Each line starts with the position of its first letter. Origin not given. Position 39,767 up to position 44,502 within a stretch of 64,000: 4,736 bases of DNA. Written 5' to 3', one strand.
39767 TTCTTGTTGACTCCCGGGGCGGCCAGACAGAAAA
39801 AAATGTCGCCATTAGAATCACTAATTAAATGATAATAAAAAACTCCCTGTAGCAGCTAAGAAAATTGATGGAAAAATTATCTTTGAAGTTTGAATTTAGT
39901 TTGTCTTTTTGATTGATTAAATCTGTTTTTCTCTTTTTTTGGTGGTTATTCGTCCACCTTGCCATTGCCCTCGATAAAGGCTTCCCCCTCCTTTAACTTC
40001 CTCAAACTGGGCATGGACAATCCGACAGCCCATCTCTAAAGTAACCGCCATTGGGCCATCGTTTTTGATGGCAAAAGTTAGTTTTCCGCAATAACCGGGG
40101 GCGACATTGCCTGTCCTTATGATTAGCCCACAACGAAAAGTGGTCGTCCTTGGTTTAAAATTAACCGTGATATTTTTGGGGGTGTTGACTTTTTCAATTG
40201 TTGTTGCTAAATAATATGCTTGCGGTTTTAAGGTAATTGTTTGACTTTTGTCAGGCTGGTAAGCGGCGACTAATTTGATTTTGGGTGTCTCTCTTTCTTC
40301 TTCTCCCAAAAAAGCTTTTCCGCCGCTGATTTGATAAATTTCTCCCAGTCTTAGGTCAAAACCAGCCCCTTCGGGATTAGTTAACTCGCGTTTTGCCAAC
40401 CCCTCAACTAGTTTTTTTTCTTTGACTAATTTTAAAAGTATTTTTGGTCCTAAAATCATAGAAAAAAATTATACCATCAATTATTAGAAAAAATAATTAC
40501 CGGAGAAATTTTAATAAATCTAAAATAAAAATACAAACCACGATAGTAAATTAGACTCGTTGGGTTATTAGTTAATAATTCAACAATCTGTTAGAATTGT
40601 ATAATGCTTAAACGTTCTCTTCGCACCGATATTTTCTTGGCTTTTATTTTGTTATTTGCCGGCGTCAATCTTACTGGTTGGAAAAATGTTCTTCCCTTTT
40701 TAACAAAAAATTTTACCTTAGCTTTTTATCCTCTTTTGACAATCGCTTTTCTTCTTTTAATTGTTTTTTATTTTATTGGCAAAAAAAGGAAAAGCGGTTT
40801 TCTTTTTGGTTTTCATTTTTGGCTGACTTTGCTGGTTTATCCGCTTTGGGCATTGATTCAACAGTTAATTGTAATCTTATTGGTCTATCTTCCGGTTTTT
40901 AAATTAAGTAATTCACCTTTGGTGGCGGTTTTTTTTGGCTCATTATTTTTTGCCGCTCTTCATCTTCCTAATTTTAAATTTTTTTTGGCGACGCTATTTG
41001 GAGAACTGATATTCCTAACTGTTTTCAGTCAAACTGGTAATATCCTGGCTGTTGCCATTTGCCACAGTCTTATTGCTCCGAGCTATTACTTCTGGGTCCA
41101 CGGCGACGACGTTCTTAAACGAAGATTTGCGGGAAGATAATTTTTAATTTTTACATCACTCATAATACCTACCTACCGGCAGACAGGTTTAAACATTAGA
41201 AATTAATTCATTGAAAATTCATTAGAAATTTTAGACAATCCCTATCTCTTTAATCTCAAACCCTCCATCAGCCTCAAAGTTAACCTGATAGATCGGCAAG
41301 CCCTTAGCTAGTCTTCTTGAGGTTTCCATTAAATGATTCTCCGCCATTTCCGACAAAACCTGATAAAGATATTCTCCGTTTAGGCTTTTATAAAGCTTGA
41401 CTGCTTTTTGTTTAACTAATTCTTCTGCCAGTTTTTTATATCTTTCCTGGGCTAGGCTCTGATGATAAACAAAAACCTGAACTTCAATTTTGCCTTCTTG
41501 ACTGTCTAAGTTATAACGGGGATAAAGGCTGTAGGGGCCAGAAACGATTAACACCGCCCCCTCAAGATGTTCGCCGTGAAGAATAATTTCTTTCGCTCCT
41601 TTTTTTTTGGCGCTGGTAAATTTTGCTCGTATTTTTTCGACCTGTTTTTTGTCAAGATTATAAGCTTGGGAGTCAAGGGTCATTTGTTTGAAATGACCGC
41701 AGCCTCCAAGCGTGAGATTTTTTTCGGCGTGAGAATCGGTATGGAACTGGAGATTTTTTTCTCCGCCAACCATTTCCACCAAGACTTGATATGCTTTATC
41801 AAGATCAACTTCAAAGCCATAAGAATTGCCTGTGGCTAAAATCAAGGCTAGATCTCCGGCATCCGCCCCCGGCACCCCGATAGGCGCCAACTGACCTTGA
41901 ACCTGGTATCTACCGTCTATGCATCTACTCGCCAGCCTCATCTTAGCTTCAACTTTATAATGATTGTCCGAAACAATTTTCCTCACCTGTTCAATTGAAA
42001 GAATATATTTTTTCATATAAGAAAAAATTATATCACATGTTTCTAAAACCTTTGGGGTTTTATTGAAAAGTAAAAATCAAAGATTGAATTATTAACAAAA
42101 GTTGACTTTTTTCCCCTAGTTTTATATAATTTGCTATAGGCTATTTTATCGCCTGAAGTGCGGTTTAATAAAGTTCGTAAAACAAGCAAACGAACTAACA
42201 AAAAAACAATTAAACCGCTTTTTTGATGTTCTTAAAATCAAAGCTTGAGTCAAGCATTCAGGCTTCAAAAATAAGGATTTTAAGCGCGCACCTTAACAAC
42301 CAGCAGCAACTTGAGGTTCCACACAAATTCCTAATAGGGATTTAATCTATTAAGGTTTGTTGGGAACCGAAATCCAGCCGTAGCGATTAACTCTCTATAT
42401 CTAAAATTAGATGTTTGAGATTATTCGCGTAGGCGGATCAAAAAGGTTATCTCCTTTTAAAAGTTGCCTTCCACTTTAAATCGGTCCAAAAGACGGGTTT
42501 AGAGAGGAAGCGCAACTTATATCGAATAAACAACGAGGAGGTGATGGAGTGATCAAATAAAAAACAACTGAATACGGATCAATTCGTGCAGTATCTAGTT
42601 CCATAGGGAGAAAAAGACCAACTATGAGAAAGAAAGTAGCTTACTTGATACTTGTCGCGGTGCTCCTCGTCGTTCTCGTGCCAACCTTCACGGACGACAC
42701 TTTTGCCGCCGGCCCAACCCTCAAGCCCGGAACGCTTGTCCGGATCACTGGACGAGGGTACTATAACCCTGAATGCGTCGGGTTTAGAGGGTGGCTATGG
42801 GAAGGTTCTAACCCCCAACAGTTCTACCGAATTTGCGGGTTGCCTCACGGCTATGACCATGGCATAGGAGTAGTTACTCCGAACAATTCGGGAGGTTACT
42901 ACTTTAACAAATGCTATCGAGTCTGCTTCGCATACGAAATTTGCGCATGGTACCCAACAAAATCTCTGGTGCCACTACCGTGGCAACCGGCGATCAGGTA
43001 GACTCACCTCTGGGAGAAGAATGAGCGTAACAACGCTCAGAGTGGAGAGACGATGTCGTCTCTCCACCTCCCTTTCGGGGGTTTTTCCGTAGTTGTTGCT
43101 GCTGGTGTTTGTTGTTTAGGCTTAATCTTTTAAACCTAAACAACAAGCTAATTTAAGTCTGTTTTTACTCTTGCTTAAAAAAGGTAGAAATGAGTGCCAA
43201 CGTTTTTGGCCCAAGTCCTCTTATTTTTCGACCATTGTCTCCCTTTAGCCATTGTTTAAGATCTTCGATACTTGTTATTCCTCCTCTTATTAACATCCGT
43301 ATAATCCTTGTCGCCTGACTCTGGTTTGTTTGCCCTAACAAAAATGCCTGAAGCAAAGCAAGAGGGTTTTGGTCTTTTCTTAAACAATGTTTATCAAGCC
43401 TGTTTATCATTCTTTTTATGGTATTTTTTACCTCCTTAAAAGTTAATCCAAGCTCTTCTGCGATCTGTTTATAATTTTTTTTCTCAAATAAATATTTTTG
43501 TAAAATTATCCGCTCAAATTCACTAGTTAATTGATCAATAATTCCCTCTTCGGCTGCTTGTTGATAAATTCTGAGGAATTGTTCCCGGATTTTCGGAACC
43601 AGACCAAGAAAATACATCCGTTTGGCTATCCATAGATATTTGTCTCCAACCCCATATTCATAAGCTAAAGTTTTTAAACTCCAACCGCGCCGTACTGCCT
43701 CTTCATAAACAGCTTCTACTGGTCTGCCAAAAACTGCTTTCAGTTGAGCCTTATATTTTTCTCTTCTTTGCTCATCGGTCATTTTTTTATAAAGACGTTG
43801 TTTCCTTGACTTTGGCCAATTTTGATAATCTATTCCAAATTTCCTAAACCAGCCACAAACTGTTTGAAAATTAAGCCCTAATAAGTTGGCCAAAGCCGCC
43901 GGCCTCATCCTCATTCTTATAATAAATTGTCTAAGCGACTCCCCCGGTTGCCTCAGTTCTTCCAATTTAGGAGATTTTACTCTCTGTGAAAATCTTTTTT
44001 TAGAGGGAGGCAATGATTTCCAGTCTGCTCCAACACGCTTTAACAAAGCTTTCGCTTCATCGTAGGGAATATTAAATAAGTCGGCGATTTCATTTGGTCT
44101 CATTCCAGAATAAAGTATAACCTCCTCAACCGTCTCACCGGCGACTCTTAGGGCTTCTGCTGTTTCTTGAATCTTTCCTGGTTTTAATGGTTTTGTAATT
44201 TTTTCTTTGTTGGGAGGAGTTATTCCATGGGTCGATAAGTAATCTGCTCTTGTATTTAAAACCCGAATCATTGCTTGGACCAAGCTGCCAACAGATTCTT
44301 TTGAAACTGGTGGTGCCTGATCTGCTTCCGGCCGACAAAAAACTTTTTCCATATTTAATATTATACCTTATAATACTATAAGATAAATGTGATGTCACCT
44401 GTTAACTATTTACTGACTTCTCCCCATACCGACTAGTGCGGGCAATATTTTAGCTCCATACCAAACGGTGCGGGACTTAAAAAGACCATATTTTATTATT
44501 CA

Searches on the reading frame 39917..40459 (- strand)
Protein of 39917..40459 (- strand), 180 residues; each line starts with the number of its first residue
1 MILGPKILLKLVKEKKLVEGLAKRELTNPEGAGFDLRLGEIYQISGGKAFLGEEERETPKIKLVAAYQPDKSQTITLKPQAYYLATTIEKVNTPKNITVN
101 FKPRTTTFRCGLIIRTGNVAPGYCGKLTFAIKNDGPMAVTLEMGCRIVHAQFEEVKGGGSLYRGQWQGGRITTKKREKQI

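Call 7: search_protein_families(library=pfam, proteins=[window:39917-40459:-], max_evalue=0.1)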
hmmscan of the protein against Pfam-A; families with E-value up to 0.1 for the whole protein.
window:39917-40459:- (180 aa): 3 families
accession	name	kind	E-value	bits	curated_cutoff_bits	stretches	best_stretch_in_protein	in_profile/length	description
PF22769.1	DCD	-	1.7e-22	80.6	27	1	6-154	5-152/153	dCTP deaminase-like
PF06559.16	DCD_N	-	0.0014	18.9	21.4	1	27-116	28-117/164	2'-deoxycytidine 5'-triphosphate deaminase (DCD) N-terminal domain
PF00692.24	dUTPase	-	0.0055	16.9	22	1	71-147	20-96/129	dUTPase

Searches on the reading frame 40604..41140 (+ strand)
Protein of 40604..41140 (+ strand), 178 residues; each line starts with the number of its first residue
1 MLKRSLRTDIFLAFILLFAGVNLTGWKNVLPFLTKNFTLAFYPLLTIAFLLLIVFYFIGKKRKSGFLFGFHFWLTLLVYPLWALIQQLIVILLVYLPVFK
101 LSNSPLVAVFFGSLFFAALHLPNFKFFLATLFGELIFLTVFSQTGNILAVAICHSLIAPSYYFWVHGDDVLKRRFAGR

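Call 7: search_protein_families(library=pfam, proteins=[window:40604-41140:+], max_evalue=0.1)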
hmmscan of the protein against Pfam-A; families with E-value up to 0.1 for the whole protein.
window:40604-41140:+ (178 aa): 2 families
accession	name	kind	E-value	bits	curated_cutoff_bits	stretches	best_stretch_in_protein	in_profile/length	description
PF02517.21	Rce1-like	-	1.9e-06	28.5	22.4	1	73-157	6-90/93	Type II CAAX prenyl endopeptidase Rce1-like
PF21222.2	Lamp2_2nd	-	0.076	13.3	27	1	47-63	9-27/32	Lysosome-associated membrane glycoprotein 2, transmembrane segment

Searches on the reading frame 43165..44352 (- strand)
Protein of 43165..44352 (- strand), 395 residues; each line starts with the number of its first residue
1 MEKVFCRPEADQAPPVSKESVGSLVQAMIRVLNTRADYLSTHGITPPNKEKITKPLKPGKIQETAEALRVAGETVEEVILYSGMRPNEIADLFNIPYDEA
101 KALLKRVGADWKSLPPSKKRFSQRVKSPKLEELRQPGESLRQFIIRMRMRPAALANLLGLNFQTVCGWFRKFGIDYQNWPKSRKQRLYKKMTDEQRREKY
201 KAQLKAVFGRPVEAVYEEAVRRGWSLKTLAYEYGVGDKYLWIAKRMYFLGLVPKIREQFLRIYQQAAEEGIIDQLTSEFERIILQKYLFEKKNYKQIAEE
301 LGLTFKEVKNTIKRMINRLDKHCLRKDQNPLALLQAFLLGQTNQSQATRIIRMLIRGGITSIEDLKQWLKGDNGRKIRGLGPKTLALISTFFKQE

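Call 7: search_protein_families(library=pfam, proteins=[window:43165-44352:-], max_evalue=0.1)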
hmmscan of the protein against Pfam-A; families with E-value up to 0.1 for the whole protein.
window:43165-44352:- (395 aa): 11 families
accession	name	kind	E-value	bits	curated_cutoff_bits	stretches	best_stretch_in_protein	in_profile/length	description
PF13384.12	HTH_23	-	1.4e-05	25.1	24.6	0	287-314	14-40/50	Homeodomain-like domain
PF04545.22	Sigma70_r4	-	2e-05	24.5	24.1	1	273-319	3-48/50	Sigma-70, region 4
PF08281.18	Sigma70_r4_2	-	3.6e-05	23.8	25.7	1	280-314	15-49/54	Sigma-70, region 4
PF13518.12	HTH_28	-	0.0001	22.7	25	0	283-315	5-36/52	Helix-turn-helix domain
PF16509.11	KORA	-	0.0034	18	26.7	1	279-322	18-61/84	TrfB plasmid transcriptional repressor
PF13404.12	HTH_AsnC-type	-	0.014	15.6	27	0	293-315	19-41/42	AsnC-type helix-turn-helix domain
PF00196.25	GerE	-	0.015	15.3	23.5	0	280-320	7-46/57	Bacterial regulatory proteins, luxR family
PF24434.1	DUF7557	-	0.018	14.9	25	0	129-146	13-30/45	Family of unknown function (DUF7557)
PF22451.2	NirdL-like_HTH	-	0.032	14.2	27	0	294-316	19-41/47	Siroheme decarboxylase NirDL-like HTH domain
PF19425.4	Csd3_N2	-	0.054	13.9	27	1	293-347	16-71/122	Csd3 second domain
PF07037.17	YfeC-like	-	0.057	14.1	22.9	0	149-184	1-36/122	Transcription regulator YfeC-like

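Call 17: find_encoding_contigs(protein=window:43165-44352:-, flank=10000, max_places=6)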
Protein window:43165-44352:- (395 aa): no gene with exactly this product is on record in the collection.

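Call 26: search_protein_families(library=ncbifam, proteins=[window:43165-44352:-], max_evalue=0.1)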
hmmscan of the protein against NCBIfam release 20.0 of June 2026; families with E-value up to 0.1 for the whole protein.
window:43165-44352:- (395 aa): 20 families
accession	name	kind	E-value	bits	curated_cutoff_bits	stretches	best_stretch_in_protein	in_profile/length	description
TIGR02937.1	sigma70-ECF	superfamily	9.6e-09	35.1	42.9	1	168-321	59-163/165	sigma-70 family RNA polymerase sigma factor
TIGR02985.1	Sig70_bacteroi1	subfamily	1.9e-05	24.9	126.4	1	269-321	109-160/162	RNA polymerase sigma-70 factor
NF006148.0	PRK08295.1-5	equivalog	0.00015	21.2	208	1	269-326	158-214/218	RNA polymerase sporulation sigma factor SigH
NF005248.0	PRK06759.1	equivalog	0.00079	19.2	133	1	277-320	108-151/156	RNA polymerase factor sigma-70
TIGR02859.1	spore_sigH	equivalog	0.0009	18.8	294.8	1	269-321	144-195/198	RNA polymerase sporulation sigma factor SigH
NF006147.0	PRK08295.1-4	equivalog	0.00094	18.8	212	1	271-322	149-199/201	RNA polymerase factor sigma-70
TIGR02980.1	SigBFG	subfamily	0.0017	18.1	234.35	1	257-321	161-224/227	SigB/SigF/SigG family RNA polymerase sigma factor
NF006145.0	PRK08295.1-2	equivalog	0.0025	17.2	212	1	271-323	159-210/213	RNA polymerase sporulation sigma factor SigH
NF006146.0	PRK08295.1-3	equivalog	0.0086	15.6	414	1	269-322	156-208/218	RNA polymerase factor sigma-70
NF048019.1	IS256_Zn_var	equivalog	0.017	14.4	150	0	281-321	39-79/304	IS256 family transposase, variant Zn-binding type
NF009172.0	PRK12519.1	subfamily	0.024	14.2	222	0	39-102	113-176/194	RNA polymerase sigma factor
NF045758.2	YlxM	equivalog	0.027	14.6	80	0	275-321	16-62/72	YlxM family DNA-binding protein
TIGR02950.1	SigM_subfam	subfamily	0.029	14.2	147.95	0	258-321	94-156/159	RNA polymerase sigma factor, SigM family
NF009189.0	PRK12537.1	equivalog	0.032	13.7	261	0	266-320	125-178/182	RNA polymerase sigma factor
NF008652.0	PRK11649.1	equivalog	0.034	12.8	341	1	277-349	180-251/439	murein DD-endopeptidase MepM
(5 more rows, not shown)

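Call 31: search_protein_representatives(protein=window:43165-44352:-)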
Query: 395 residues. Proteins with E-value up to 0.001 (for the whole library): 12; up to 1e-10: 3; up to 1e-30: 1. The best 12 are listed.
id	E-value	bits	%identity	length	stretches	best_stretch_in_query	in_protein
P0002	8.4e-261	880.9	100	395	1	1-395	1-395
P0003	3.3e-16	76.0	33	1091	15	71-161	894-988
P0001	6.8e-12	61.8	29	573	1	17-389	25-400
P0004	4.1e-09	52.6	28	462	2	134-385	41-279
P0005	2.5e-07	46.7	26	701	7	136-201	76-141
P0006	7.8e-07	45.1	30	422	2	131-393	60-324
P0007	1.1e-06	44.7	25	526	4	83-175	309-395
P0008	1.4e-05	41.0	27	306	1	129-380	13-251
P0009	3.0e-05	39.9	23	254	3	134-206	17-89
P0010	3.6e-05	39.7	24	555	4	116-205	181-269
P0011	3.1e-04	36.6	30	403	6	130-178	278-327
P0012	5.4e-04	35.8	32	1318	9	28-67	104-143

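Call 33: find_encoding_contigs(protein=P0004, flank=6000, max_places=4)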
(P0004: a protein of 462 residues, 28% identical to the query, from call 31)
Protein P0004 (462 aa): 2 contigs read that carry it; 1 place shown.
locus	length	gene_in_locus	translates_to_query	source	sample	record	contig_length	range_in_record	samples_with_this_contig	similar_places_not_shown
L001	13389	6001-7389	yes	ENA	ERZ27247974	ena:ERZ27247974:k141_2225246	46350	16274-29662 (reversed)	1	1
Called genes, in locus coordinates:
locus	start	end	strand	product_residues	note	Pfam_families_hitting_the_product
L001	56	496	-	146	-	PF02502:LacAB_rpiB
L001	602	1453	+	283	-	PF01026:TatD_DNase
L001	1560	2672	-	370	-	PF13439:Glyco_transf_4 (weak), PF00534:Glycos_transf_1, PF13692:Glyco_trans_1_4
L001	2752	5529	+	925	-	PF04545:Sigma70_r4 (faint)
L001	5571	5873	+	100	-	PF03118:RNA_pol_A_CTD (weak)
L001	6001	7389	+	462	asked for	PF02796:HTH_7 (faint), PF00196:GerE (faint), PF13384:HTH_23 (faint), PF13518:HTH_28 (faint), PF04297:UPF0122 (faint), PF04545:Sigma70_r4, PF08281:Sigma70_r4_2, PF03118:RNA_pol_A_CTD (weak), +1 more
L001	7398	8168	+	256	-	-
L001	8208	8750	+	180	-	PF22769:DCD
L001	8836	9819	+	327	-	PF00303:Thymidylat_synt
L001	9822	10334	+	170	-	PF00186:DHFR_1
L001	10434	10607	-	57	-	-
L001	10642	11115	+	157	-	-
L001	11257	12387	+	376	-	PF02547:Queuosine_synth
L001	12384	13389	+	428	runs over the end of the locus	PF01702:TGT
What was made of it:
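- The gene order agrees with the synteny in L001 (call 33).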

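Call 34: find_encoding_contigs(protein=P0006, flank=8000, max_places=4)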
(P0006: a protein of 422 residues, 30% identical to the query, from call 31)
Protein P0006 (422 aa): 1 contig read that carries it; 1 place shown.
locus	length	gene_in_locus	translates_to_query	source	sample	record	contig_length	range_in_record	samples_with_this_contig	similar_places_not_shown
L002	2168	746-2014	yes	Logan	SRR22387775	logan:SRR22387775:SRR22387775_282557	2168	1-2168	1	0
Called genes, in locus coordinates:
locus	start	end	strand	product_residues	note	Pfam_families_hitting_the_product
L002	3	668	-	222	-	?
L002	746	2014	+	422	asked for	PF03118:RNA_pol_A_CTD (faint)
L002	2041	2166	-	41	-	?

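Call 35: find_encoding_contigs(protein=P0008, flank=8000, max_places=4)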
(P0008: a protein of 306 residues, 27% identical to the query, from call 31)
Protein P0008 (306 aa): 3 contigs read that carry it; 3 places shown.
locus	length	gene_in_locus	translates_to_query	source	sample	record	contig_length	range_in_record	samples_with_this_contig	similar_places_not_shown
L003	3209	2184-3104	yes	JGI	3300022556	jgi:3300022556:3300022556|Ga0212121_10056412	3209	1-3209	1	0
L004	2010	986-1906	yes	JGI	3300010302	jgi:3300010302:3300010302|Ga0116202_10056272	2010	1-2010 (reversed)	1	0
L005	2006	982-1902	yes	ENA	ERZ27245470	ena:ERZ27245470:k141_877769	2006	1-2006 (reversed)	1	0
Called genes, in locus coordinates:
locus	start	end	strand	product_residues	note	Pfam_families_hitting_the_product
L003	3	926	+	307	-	?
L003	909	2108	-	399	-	PF13439:Glyco_transf_4 (weak), PF00534:Glycos_transf_1, PF13692:Glyco_trans_1_4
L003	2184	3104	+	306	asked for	PF02796:HTH_7 (faint), PF13384:HTH_23 (faint), PF13518:HTH_28 (faint), PF04297:UPF0122 (weak), PF04545:Sigma70_r4, PF08281:Sigma70_r4_2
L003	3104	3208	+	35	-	?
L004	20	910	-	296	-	PF13439:Glyco_transf_4 (weak)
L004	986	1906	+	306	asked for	PF02796:HTH_7 (faint), PF13384:HTH_23 (faint), PF13518:HTH_28 (faint), PF04297:UPF0122 (weak), PF04545:Sigma70_r4, PF08281:Sigma70_r4_2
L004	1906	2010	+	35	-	?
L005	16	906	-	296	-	PF13439:Glyco_transf_4 (weak)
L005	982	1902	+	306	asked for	PF02796:HTH_7 (faint), PF13384:HTH_23 (faint), PF13518:HTH_28 (faint), PF04297:UPF0122 (weak), PF04545:Sigma70_r4, PF08281:Sigma70_r4_2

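Call 56: search_solved_structures(query=window:43165-44349:-, max_evalue=1)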
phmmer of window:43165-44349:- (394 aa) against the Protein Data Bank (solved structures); distinct sequences matched with E-value up to 1: 3.
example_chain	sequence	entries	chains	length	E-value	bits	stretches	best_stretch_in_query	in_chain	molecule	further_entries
8vd6_A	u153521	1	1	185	0.049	16.1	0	278-313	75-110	CAP REPEAT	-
2hfi_A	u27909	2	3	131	0.56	12.6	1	271-321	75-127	Hypothetical protein yppE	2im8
9gb5_I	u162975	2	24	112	0.95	11.9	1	191-242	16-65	gp50 - Portal adaptor protein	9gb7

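Call 67: predict_structure(alignment_id=A3)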
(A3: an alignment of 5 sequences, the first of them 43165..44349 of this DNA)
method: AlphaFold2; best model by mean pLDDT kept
length: 394 residues; sequences in the alignment: 5
mean_pLDDT: 66.5   pTM: 0.30
mean pLDDT of the five models: 66.5, 64.7, 63.7, 63.6, 60.5
residues with pLDDT >= 90: 20; 70-90: 167; 50-70: 108; < 50: 99
segments of 3 or more residues with pLDDT < 50: 1-28, 44-72, 115-124, 323-345, 392-394
pLDDT, mean of each block of 10 residues (from residue 1): 35 40 45 56 46 38 46 59 71 73 72 47 60 83 86 82 82 79 52 88 91 84 76 82 84 69 74 80 86 89 89 77 44 35 51 66 65 57 59 46
secondary structure, 60 per line:
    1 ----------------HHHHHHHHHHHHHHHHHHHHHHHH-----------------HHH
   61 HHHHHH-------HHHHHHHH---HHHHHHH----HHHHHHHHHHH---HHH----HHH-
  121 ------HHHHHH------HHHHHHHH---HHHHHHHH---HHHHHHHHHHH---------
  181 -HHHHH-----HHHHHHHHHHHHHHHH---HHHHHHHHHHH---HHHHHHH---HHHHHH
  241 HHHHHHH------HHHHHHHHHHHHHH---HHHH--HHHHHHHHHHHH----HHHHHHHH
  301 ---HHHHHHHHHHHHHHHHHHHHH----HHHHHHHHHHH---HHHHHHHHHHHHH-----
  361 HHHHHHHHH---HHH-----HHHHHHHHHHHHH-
elements in order: H17-40 H58-66 H74-81 H85-91 H96-106 H127-132 H139-146 H150-157 H161-171 H182-186 H192-207 H211-221 H225-231 H235-247 H254-267 H271-274 H277-288 H293-300 H304-324 H329-339 H343-355 H361-369 H381-393
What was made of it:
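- On Iteron-type plasmid/phage replication origin: The AF2 model is all-helical (call 67).
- The AlphaFold model is all-helical (call 67).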

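Call 69: fold_search(model_id=the predicted structure, library=pdb)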
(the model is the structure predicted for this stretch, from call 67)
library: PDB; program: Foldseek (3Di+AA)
matches with E <= 10: 203; with E <= 0.001: 0
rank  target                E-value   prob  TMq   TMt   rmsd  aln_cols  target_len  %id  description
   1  9a50_A                2.2e-02  0.89  0.15  0.22  19.4       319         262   13  Integrative model of RPSB-RPOC by crosslinking MS and deep learning (released 2024-09-18)
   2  4g7h_F                1.6e-01  0.38  0.15  0.16  20.1       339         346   14  Crystal structure of Thermus thermophilus transcription initiation complex (released 2012-10-31)
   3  5tjg_F                4.0e-01  0.25  0.14  0.17  23.1       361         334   14  Thermus aquaticus delta1.1-sigmaA holoenzyme/downstream-fork promoter complex with an open clamp (released 2017-06-21)
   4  5e17_F                5.5e-01  0.20  0.14  0.16  20.6       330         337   14  T. thermophilus transcription initiation complex having a RRR discriminator sequence and a nontemplate-strand length c (released 2016-03-09)
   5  1rp3_A                5.8e-01  0.25  0.14  0.23  25.2       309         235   14  Cocrystal structure of the flagellar sigma/anti-sigma complex, Sigma-28/FlgM (released 2004-04-06)
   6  4g7h_P                6.0e-01  0.20  0.15  0.16  19.8       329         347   14  Crystal structure of Thermus thermophilus transcription initiation complex (released 2012-10-31)
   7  5e18_F                6.9e-01  0.18  0.15  0.17  20.1       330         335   14  T. thermophilus transcription initiation complex having a YYY discriminator sequence and a nontemplate-strand length c (released 2016-03-09)
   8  1sc5_A                7.2e-01  0.30  0.14  0.24  26.2       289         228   15  Sigma-28(FliA)/FlgM complex (released 2004-04-06)
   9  9fog_F                7.2e-01  0.16  0.13  0.15  19.4       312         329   14  Ap3G bound in de novo transcription initiation T. thermophilus RNA polymerase complex with TC DNA template (released 2025-12-17)
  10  6lts_F                7.5e-01  0.18  0.15  0.17  20.0       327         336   15  Crystal structure of Thermus thermophilus transcription initiation complex comprising a truncated sigma finger (released 2020-03-11)
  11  8x6g_H                7.9e-01  0.25  0.14  0.22  19.0       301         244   14  Cryo-EM structure of Staphylococcus aureus sigB-dependent RNAP-promoter open complex (released 2024-06-05)
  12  9a4r_A                8.3e-01  0.63  0.15  0.27  21.6       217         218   16  Integrative model of RPSH-RPOB by crosslinking MS and deep learning (released 2024-09-18)
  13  6kqg_F                9.4e-01  0.15  0.14  0.16  19.3       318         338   14  Thermus thermophilus initial transcription complex comprising sigma A and 5'-OH RNA of 6 nt (released 2020-03-11)
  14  9a58_A                9.4e-01  0.08  0.12  0.12  19.5       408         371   13  Integrative model of SIGA-RPOC by crosslinking MS and deep learning (released 2024-09-18)
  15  6pfv_G                9.9e-01  0.23  0.14  0.24  23.4       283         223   13  Structure of S. venezuelae RisG-WhiG-c-di-GMP complex: orthorhombic crystal form (released 2019-11-13)
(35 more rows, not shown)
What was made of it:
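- On Direct-repeat operator array of an autoregulated transcription factor: Calls 7, 26 and 69 for the DNA-binding nature of the gene products.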

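Call 77: search_protein_families(library=phrogs, proteins=[window:43165-44352:-], max_evalue=0.01)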
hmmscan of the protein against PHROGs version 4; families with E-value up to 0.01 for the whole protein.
window:43165-44352:- (395 aa): 9 families
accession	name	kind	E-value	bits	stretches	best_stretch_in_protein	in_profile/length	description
phrog_323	-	transcription regulation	2.6e-06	28.2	0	282-317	103-137/319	transcriptional regulator, D5-like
phrog_36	-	transcription regulation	2.9e-06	28.1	1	271-340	136-204/220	transcriptional regulator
phrog_7545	-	DNA, RNA and nucleotide metabolism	4.9e-06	27.8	0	283-315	10-42/160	HNH endonuclease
phrog_1740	-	transcription regulation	4.4e-05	23.2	1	267-321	161-214/567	RNA polymerase sigma factor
phrog_8446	-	DNA, RNA and nucleotide metabolism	5.8e-05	23.8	0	72-184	17-112/211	HNH endonuclease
phrog_151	-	integration and excision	0.0003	20.4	1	151-315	26-168/582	transposase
phrog_351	-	transcription regulation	0.0011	18.6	1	270-334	671-737/928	RNA polymerase sigma factor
phrog_6081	-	unknown function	0.0058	17.2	0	272-316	50-93/169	-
phrog_59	-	DNA, RNA and nucleotide metabolism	0.0094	16.4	0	191-324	235-322/423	HNH endonuclease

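Call 78: search_protein_families(library=padloc, proteins=[window:43165-44352:-], max_evalue=0.01)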
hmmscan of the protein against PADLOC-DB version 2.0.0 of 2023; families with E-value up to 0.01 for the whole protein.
window:43165-44352:- (395 aa): 1 family
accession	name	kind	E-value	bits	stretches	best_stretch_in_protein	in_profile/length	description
PDLC03946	RmrA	-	0.0031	14.3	0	263-322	287-345/357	-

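Call 96: find_related_loci(query=A3, collection=viral_contigs, flank=4000)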
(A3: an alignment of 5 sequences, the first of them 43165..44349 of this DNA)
Query A3 (394 aa) in viral_contigs; peptide patterns used: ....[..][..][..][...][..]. (x = any residue, [..] = any of these).
37 stretches matched a pattern, but none encodes a relative of the query by tblastn (E <= 1e-3).
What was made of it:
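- Tried and rejected: A protein-guided scan of viral contigs found no relatives (call 96).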

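Call 99: search_dna_similar(query=window:43165-44352:-, collection=plasmids, mode=protein, max_evalue=0.001, max_rows=8)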
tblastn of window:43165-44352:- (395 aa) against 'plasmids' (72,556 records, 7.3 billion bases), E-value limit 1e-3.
No match.
